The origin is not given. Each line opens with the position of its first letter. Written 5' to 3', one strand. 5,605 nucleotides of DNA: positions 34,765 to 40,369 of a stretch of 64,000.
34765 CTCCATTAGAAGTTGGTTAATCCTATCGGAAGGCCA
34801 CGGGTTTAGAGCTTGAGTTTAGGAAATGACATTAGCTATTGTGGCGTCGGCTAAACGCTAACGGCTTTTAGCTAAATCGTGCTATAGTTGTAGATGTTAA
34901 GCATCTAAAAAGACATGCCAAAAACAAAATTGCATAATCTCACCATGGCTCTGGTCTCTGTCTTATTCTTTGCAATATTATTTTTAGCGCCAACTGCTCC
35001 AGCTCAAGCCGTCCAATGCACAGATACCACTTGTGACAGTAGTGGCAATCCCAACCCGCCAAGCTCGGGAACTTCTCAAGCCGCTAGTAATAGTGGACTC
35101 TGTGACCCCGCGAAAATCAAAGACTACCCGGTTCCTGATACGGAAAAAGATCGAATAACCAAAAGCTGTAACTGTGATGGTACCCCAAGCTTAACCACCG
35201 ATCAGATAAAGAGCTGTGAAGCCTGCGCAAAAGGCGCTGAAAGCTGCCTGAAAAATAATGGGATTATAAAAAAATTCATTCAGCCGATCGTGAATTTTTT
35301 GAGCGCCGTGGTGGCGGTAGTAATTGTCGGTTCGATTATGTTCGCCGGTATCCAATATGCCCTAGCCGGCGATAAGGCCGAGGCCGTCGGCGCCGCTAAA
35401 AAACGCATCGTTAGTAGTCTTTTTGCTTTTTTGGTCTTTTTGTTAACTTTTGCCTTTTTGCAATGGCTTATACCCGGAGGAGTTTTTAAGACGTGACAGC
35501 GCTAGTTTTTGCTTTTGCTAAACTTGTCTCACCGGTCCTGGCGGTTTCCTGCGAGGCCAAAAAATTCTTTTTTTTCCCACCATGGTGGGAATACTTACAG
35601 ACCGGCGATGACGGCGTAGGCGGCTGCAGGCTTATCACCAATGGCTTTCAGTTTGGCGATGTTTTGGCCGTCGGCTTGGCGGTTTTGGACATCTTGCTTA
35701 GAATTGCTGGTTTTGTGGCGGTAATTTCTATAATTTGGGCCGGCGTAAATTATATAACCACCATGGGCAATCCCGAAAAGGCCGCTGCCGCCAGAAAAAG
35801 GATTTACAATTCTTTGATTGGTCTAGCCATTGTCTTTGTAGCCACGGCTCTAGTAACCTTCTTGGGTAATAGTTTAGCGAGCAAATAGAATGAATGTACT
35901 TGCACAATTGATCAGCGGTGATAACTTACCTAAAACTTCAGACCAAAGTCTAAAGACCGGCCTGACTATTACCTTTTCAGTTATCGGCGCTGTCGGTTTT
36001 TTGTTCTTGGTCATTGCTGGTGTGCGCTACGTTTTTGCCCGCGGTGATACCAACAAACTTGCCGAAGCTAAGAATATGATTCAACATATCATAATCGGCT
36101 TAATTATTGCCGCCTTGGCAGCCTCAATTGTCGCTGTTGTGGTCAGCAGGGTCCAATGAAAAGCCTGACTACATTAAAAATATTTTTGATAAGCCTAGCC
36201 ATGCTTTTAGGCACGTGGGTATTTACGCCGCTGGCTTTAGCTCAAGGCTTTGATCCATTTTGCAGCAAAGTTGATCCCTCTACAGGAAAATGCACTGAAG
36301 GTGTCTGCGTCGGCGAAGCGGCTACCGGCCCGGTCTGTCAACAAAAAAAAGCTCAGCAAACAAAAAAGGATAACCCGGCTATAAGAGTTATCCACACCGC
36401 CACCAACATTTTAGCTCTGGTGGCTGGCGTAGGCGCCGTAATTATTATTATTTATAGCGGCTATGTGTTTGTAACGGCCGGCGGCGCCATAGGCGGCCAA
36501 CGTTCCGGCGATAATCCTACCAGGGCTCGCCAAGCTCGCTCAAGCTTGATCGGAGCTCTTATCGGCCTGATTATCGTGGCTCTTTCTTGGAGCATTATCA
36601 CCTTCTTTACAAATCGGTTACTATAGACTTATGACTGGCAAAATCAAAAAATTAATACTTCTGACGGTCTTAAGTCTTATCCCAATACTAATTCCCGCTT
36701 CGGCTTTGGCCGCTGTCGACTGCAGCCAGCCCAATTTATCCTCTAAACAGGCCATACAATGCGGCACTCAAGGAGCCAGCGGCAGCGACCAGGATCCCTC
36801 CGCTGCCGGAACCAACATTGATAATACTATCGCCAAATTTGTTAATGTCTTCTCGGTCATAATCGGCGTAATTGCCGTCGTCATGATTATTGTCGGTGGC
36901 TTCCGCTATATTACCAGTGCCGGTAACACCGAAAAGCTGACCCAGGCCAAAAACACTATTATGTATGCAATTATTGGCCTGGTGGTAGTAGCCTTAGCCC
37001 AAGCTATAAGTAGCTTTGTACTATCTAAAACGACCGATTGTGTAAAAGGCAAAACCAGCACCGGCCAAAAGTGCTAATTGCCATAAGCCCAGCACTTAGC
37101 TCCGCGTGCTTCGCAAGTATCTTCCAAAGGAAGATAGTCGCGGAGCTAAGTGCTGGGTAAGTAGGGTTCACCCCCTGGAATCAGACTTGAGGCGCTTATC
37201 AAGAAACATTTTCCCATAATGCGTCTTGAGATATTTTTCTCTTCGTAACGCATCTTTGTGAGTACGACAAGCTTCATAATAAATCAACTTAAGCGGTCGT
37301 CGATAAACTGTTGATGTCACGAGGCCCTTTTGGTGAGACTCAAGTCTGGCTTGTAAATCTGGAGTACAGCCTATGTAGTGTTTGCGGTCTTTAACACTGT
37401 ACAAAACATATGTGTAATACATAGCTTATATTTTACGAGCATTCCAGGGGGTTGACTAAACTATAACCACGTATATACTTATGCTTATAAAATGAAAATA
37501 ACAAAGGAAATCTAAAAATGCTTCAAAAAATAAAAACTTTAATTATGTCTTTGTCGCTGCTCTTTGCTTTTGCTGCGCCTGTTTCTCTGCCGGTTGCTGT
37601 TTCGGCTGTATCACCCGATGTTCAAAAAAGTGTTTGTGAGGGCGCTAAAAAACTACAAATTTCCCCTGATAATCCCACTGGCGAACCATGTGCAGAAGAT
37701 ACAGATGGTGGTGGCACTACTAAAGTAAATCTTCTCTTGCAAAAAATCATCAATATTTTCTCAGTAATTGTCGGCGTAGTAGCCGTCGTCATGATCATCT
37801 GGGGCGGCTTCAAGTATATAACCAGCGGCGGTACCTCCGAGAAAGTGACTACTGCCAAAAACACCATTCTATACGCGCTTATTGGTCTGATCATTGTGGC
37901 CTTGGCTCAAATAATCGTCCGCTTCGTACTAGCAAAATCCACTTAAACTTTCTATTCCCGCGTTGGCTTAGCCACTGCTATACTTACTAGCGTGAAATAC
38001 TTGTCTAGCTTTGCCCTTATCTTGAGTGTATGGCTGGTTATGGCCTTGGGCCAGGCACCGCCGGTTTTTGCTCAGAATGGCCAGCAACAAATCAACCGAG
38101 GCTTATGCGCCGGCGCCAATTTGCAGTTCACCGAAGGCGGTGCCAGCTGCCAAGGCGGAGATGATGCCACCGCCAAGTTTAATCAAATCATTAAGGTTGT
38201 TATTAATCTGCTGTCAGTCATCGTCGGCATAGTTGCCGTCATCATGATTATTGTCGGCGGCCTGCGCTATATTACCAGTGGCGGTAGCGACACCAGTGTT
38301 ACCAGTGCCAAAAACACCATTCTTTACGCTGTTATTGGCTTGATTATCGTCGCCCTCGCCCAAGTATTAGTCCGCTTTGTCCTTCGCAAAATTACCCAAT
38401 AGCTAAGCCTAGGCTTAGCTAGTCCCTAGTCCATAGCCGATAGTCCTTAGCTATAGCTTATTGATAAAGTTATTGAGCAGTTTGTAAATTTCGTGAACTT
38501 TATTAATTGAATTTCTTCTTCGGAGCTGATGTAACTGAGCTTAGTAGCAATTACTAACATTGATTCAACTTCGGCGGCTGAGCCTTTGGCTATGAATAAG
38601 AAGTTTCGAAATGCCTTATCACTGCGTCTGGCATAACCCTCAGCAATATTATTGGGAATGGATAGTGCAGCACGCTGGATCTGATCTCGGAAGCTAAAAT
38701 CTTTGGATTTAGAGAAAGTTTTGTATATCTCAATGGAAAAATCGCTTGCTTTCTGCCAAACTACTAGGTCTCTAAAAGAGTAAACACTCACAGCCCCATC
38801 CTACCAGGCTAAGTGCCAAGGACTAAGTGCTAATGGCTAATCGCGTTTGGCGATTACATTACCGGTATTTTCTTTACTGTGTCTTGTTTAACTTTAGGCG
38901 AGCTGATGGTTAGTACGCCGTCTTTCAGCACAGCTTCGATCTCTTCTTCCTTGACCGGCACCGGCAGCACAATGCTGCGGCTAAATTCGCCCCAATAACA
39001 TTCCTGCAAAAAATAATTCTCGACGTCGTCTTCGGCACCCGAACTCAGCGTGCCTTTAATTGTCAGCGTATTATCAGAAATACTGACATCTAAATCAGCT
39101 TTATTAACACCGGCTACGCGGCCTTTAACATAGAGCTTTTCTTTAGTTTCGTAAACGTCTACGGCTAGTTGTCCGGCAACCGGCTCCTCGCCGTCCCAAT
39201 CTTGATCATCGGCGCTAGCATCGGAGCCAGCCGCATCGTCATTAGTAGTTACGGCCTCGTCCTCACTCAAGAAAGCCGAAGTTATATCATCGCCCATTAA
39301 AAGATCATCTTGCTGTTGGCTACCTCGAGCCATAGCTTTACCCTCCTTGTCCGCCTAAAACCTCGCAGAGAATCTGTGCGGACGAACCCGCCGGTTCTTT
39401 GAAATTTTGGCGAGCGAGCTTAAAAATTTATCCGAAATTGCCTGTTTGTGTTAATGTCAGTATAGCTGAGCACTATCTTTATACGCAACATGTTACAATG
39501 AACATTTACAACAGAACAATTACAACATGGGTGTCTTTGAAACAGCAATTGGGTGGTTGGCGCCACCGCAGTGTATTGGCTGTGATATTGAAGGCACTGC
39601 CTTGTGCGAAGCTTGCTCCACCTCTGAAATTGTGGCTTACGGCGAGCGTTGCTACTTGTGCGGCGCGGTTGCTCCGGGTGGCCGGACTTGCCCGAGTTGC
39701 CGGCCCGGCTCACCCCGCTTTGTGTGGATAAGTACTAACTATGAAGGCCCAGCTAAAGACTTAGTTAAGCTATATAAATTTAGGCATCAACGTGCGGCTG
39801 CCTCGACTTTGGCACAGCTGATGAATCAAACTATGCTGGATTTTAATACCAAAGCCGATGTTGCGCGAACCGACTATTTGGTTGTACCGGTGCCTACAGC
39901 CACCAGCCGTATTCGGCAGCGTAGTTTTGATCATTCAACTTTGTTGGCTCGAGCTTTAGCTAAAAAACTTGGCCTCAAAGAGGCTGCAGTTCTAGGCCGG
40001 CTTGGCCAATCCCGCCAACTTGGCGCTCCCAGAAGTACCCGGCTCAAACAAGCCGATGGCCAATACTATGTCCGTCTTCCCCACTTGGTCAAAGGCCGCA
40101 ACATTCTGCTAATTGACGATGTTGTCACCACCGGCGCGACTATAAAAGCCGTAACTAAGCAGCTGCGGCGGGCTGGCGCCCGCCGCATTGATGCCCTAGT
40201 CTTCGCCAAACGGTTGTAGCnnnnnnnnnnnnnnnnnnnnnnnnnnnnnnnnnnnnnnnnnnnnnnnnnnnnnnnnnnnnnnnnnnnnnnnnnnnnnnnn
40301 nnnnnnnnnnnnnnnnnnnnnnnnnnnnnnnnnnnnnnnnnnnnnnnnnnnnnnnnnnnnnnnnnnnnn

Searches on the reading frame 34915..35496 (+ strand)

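Call 86: search_protein_families(library=pfam, proteins=[window:34915-35496:+], max_evalue=0.001)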
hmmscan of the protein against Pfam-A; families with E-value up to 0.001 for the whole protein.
window:34915-35496:+ (193 aa): 1 family
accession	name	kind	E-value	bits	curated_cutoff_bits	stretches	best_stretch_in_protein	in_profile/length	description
PF18895.5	T4SS_pilin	-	1e-06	29.1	26.6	1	118-184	5-70/71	Type IV secretion system pilin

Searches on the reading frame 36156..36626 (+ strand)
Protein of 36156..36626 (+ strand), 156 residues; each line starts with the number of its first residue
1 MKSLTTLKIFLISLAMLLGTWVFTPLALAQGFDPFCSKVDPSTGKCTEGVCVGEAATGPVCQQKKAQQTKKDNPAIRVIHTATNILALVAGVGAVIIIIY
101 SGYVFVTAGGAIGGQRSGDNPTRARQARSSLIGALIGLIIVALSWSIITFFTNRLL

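Call 86: search_protein_families(library=pfam, proteins=[window:36156-36626:+], max_evalue=0.001)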
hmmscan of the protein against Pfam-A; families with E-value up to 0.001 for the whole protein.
window:36156-36626:+ (156 aa): 1 family
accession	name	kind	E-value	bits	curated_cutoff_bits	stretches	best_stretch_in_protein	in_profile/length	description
PF18895.5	T4SS_pilin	-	4.9e-07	30.2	26.6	1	78-151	8-71/71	Type IV secretion system pilin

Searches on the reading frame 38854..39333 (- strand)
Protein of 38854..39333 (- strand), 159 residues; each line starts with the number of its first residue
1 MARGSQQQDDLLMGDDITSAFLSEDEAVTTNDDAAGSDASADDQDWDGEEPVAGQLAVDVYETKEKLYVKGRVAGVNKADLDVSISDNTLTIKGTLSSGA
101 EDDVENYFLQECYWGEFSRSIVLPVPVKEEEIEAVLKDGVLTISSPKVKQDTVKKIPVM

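Call 92: search_protein_families(library=pfam, proteins=[window:38854-39333:-], max_evalue=0.001)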
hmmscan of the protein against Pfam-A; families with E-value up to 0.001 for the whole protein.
window:38854-39333:- (159 aa): 2 families
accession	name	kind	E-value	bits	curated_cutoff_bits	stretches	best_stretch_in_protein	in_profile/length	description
PF00011.27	HSP20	-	1.9e-18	66.9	20.8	1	60-158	2-101/102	Hsp20/alpha crystallin family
PF17886.7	ArsA_HSP20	-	4.4e-07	29.8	22.5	1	70-144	7-62/63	HSP20-like domain found in ArsA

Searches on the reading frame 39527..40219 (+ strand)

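Call 87: search_protein_families(library=pfam, proteins=[window:39527-40219:+], max_evalue=0.001)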
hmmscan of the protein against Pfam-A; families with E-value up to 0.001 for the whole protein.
window:39527-40219:+ (230 aa): 3 families
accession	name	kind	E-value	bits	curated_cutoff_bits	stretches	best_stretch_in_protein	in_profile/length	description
PF00156.33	Pribosyltran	-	2.5e-09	37.1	26.3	1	140-229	43-126/158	Phosphoribosyl transferase domain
PF14681.12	UPRTase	-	4.4e-06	26.7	27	1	174-220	105-150/206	Uracil phosphoribosyltransferase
PF18912.6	DZR_2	-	6.2e-05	23.2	27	1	9-59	3-56/56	Double zinc ribbon domain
